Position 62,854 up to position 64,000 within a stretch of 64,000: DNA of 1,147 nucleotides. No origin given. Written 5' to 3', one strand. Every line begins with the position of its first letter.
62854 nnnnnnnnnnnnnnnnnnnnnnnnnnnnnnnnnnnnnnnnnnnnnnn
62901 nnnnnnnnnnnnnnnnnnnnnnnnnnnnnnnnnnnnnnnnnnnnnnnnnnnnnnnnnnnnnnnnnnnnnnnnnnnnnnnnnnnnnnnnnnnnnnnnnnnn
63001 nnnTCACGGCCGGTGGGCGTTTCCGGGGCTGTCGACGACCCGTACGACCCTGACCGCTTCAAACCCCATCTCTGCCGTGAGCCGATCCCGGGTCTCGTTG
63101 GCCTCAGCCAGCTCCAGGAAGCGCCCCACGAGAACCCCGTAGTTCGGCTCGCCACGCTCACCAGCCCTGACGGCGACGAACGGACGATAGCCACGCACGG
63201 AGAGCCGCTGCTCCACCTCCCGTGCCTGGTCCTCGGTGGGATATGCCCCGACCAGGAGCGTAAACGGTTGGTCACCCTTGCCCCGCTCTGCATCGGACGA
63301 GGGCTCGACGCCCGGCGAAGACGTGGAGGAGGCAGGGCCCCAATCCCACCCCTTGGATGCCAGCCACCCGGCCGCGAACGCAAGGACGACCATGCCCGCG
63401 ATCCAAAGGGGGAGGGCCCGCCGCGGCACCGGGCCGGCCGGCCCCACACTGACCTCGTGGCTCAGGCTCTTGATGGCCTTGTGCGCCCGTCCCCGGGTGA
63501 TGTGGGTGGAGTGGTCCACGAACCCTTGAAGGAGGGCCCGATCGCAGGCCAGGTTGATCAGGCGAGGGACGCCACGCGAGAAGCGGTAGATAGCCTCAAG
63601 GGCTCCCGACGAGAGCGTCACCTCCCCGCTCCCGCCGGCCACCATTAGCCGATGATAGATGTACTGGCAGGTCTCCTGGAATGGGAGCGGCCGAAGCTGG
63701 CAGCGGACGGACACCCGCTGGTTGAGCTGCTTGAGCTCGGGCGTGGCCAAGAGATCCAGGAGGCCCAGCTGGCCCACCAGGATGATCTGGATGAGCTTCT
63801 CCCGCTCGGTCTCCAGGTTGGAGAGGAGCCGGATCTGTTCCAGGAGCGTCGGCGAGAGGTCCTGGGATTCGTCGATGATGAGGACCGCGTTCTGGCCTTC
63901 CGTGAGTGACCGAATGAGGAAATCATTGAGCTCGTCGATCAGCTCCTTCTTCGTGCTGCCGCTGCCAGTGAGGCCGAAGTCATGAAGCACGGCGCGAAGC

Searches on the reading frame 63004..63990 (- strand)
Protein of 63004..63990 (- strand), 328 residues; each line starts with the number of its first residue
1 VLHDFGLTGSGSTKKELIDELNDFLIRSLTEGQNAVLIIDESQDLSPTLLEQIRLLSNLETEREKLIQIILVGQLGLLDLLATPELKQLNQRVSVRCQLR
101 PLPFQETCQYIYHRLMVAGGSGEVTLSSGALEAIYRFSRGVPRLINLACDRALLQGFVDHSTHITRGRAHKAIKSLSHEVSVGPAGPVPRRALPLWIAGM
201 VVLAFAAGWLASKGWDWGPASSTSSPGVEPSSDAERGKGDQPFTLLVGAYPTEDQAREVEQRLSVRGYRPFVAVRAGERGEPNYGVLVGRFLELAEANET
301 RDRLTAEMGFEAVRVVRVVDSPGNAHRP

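Call 9: search_protein_families(library=pfam, proteins=[window:63004-63990:-], max_evalue=0.001)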
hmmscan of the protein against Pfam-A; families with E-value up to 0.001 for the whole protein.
window:63004-63990:- (328 aa): 2 families
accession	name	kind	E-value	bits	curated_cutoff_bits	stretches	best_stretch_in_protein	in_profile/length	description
PF13401.12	AAA_22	-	3.7e-12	47.1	27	1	3-81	56-130/130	AAA domain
PF05036.18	SPOR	-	1.6e-07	31.9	21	1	241-312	3-72/76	SPOR domain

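Call 74: search_protein_families(library=ncbifam, proteins=[window:63004-63990:-], max_evalue=0.00001)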
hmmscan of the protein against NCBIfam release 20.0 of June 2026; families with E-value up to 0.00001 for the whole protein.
window:63004-63990:- (328 aa): 1 family
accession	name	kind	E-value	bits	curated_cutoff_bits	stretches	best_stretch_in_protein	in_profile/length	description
TIGR03015.1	pepcterm_ATPase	hypoth_equivalog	1e-53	182.5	324.5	1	3-179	93-269/269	XrtA/PEP-CTERM system-associated ATPase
